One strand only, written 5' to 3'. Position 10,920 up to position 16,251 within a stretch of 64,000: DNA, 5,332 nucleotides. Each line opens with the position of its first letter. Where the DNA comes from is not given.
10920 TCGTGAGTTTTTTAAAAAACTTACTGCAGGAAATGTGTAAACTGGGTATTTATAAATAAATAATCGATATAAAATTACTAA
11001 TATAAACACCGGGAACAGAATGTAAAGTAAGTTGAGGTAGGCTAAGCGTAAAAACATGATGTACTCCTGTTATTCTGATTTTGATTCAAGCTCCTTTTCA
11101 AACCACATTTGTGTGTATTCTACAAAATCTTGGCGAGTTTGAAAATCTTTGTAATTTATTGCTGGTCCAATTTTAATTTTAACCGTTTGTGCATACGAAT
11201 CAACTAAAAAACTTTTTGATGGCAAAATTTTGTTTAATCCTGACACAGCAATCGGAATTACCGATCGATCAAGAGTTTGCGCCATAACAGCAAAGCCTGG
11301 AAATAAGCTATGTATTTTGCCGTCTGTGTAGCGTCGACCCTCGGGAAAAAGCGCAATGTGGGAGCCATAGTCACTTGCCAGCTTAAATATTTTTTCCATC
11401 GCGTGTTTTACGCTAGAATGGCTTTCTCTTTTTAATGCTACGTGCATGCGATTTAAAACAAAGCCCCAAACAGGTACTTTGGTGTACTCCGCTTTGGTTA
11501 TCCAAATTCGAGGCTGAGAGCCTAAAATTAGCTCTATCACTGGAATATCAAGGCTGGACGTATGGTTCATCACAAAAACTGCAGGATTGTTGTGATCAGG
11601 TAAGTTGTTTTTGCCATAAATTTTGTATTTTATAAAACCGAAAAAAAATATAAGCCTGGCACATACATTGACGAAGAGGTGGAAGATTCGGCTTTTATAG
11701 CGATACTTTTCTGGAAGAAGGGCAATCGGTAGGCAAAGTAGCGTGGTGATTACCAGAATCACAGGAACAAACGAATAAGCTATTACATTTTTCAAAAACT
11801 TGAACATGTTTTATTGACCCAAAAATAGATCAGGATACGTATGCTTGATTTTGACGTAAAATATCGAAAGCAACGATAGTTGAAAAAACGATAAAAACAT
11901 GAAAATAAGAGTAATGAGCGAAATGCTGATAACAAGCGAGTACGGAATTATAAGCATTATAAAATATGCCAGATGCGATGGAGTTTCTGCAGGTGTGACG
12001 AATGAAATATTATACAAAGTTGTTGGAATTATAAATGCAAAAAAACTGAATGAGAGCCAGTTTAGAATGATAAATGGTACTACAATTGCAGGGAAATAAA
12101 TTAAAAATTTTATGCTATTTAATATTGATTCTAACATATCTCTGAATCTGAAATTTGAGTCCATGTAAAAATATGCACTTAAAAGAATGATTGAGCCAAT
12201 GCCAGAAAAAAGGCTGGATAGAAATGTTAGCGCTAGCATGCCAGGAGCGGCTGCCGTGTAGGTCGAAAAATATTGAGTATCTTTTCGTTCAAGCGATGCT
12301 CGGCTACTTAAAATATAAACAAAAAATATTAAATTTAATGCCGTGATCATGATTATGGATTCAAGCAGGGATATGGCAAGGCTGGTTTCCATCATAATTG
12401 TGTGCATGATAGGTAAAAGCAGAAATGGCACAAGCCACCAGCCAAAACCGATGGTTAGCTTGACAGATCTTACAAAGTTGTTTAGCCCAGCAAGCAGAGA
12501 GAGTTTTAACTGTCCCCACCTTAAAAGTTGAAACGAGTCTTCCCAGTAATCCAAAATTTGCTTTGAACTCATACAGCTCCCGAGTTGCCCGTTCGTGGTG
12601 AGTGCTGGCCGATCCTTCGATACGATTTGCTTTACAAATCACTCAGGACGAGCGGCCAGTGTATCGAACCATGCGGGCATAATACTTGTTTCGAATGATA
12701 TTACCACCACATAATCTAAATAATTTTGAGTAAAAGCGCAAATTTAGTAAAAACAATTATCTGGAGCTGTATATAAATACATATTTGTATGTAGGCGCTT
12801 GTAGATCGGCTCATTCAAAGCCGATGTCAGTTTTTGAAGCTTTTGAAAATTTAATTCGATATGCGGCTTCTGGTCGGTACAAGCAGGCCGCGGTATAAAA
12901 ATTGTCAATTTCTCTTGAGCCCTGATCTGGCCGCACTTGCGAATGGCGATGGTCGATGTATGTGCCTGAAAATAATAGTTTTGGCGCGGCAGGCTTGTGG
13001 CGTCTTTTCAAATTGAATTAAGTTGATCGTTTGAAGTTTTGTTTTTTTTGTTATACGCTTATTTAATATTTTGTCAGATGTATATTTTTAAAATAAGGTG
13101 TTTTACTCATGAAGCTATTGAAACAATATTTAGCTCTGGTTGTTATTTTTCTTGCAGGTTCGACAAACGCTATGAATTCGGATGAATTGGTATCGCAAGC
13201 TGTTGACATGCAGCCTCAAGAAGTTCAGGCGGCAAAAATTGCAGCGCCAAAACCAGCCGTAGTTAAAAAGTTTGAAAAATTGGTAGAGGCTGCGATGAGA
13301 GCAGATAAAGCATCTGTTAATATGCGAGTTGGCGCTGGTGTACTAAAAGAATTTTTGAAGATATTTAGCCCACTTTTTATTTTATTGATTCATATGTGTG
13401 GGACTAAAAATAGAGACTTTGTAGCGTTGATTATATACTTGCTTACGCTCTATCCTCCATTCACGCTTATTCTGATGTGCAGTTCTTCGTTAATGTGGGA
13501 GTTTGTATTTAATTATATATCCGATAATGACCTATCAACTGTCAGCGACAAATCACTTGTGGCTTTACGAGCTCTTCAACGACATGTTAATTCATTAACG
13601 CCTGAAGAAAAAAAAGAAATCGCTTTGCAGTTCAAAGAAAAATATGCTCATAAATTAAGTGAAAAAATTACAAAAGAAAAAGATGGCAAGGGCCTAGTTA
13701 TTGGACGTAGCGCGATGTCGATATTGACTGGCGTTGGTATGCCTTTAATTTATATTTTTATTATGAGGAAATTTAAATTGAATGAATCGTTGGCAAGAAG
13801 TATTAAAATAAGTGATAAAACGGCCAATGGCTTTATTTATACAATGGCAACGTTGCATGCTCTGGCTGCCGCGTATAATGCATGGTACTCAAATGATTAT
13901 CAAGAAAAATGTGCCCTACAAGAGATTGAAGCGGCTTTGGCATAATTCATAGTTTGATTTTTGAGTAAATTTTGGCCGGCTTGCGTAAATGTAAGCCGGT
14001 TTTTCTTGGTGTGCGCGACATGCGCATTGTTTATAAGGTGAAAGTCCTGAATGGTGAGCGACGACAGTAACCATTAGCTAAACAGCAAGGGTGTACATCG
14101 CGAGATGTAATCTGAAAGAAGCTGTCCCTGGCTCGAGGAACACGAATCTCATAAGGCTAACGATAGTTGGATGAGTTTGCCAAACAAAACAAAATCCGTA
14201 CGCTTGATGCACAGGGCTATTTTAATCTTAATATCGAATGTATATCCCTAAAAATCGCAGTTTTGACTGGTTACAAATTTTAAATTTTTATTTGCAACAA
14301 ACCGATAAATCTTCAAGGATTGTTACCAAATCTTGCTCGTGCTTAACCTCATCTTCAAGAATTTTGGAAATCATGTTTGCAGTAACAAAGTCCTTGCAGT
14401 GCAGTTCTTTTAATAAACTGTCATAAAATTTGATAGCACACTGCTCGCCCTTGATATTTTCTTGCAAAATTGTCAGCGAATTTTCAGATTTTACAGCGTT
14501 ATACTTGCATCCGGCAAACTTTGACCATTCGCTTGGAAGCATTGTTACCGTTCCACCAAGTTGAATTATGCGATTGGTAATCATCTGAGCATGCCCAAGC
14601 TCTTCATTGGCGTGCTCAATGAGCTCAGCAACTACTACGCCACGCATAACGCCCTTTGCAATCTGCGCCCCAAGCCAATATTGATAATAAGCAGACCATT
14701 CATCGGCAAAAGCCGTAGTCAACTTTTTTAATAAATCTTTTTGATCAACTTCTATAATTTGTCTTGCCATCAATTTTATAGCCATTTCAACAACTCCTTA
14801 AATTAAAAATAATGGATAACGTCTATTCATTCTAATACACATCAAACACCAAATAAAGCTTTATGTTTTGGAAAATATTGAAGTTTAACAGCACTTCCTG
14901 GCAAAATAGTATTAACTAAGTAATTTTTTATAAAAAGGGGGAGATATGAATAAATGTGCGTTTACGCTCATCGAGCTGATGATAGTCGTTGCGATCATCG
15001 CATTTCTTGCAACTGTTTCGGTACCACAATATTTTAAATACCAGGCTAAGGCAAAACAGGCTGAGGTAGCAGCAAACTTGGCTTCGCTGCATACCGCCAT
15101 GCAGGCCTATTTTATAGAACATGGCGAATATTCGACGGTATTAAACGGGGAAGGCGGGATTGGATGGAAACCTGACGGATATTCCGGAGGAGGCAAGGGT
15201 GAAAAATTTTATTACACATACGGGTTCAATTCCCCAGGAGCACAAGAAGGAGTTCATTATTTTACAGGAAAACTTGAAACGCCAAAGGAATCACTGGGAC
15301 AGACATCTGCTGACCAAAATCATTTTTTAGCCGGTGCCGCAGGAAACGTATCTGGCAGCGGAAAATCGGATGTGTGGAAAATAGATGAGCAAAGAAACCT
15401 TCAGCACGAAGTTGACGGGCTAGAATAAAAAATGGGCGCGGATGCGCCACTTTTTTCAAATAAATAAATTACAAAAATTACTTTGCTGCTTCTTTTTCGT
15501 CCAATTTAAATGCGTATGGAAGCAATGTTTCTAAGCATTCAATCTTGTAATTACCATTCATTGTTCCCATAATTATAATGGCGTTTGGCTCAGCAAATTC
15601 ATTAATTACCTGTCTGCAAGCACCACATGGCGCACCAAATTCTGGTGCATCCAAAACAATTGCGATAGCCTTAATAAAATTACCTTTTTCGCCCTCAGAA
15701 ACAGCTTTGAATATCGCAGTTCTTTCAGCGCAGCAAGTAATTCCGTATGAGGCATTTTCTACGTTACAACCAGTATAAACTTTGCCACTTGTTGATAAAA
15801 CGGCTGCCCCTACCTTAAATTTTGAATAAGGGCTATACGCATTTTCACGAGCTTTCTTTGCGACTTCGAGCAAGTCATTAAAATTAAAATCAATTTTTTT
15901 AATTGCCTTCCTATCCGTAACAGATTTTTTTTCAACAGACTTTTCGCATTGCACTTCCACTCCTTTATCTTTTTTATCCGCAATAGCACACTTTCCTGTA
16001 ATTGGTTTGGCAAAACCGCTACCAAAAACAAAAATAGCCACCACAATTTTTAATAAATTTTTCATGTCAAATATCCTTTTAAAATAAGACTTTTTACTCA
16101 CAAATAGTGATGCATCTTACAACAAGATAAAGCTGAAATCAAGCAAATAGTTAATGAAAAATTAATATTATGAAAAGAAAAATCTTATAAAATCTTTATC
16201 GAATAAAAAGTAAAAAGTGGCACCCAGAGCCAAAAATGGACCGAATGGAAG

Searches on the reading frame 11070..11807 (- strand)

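Call 64: search_protein_families(library=pfam, proteins=[window:11070-11807:-], max_evalue=0.01)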
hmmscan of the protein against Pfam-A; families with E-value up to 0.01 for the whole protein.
window:11070-11807:- (245 aa): 1 family
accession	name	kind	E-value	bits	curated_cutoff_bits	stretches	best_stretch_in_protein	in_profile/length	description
PF01553.26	Acyltransferase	-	8.6e-21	74.6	23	1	62-189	3-132/132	Acyltransferase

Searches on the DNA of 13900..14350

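Call 30: search_rna_families(source=window, start=13900, end=14350, threshold=evalue, max_evalue=1, show_alignments=1)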
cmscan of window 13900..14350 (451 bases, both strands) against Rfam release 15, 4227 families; matches with E-value up to 1: 2.
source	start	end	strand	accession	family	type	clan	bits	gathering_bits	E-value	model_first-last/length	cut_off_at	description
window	14094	14261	+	RF02001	group-II-D1D4-3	Intron;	CL00102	54.2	32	3e-10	1-170/170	no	Group II catalytic intron D1-D4-3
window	13923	14013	+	RF00558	L20_leader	Cis-reg; leader;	-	16.9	58.7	0.96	1-127/127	no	Ribosomal protein L20 leader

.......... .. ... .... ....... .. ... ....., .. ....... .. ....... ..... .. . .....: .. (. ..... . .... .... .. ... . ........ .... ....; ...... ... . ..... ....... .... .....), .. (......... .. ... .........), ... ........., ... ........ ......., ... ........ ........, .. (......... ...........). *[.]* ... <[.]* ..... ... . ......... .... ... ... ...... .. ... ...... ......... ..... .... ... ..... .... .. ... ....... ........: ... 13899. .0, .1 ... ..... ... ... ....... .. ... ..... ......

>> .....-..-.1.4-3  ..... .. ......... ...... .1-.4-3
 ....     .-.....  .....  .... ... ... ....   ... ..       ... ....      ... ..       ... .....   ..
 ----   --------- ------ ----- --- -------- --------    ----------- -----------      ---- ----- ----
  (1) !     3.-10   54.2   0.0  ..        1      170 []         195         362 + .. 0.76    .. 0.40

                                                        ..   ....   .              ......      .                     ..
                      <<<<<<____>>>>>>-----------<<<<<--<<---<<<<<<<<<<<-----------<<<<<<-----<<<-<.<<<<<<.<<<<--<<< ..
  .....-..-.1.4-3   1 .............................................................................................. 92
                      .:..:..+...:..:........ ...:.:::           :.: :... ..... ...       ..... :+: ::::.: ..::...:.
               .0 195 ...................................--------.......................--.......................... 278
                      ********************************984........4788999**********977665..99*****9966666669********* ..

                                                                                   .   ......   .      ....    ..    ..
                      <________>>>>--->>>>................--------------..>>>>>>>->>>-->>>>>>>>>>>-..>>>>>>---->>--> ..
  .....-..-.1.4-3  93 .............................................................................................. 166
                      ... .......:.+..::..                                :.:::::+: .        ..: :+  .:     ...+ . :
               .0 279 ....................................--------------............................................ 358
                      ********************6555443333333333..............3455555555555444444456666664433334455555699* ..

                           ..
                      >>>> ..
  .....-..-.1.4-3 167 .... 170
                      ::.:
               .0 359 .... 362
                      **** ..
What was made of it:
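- The Rfam alignment over the shared segment is poor, with non-canonical pairs and low posterior probability (call 30).
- Tried and rejected: The apparent homology of the element's 3' third to RF02001 is a forced alignment across a junction (call 30).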

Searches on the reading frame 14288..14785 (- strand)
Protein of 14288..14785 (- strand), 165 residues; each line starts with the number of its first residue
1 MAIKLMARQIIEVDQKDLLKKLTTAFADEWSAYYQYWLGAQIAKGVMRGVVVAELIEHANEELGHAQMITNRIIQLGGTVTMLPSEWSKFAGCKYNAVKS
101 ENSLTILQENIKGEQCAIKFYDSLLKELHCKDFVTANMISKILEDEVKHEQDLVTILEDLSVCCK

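Call 64: search_protein_families(library=pfam, proteins=[window:14288-14785:-], max_evalue=0.01)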
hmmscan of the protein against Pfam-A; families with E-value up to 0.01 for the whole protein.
window:14288-14785:- (165 aa): 3 families
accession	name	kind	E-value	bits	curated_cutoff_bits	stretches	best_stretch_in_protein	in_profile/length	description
PF00210.30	Ferritin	-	3.5e-23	82.5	24.5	1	20-160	2-139/142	Ferritin-like domain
PF02915.23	Rubrerythrin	-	6.7e-07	30.2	22.8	1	106-160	2-56/137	Rubrerythrin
PF03232.19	COQ7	-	0.0045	17.1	23.5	0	106-157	6-56/169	Ubiquinone biosynthesis protein COQ7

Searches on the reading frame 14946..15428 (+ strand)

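Call 64: search_protein_families(library=pfam, proteins=[window:14946-15428:+], max_evalue=0.01)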
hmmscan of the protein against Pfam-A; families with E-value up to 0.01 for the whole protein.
window:14946-15428:+ (160 aa): 3 families
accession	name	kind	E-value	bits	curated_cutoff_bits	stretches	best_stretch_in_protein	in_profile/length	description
PF07963.17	N_methyl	-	7e-07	29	21.2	1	2-24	3-25/27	Prokaryotic N-terminal methylation motif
PF14245.11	Pilin_PilA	-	3.2e-06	27.9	28.5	1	32-67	1-33/136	Type IV pilin PilA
PF16732.10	ComP_DUS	-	0.00093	20.5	27.3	1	27-70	1-37/87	Type IV minor pilin ComP, DNA uptake sequence receptor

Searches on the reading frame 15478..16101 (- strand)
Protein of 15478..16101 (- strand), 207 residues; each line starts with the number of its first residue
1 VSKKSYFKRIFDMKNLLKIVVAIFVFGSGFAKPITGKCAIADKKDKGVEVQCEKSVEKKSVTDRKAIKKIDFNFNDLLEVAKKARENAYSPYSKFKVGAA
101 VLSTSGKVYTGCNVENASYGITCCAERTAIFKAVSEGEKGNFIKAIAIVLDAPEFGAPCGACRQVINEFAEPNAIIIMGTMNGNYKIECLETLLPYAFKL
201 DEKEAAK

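Call 64: search_protein_families(library=pfam, proteins=[window:15478-16101:-], max_evalue=0.01)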
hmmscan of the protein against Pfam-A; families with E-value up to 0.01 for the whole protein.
window:15478-16101:- (207 aa): 2 families
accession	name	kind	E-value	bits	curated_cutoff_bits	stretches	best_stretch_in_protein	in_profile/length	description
PF00383.29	dCMP_cyt_deam_1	-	2.8e-19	69.4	25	1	76-175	6-99/102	Cytidine and deoxycytidylate deaminase zinc-binding region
PF08211.18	dCMP_cyt_deam_2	-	1.3e-10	42.1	25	1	64-149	43-116/130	Cytidine and deoxycytidylate deaminase zinc-binding region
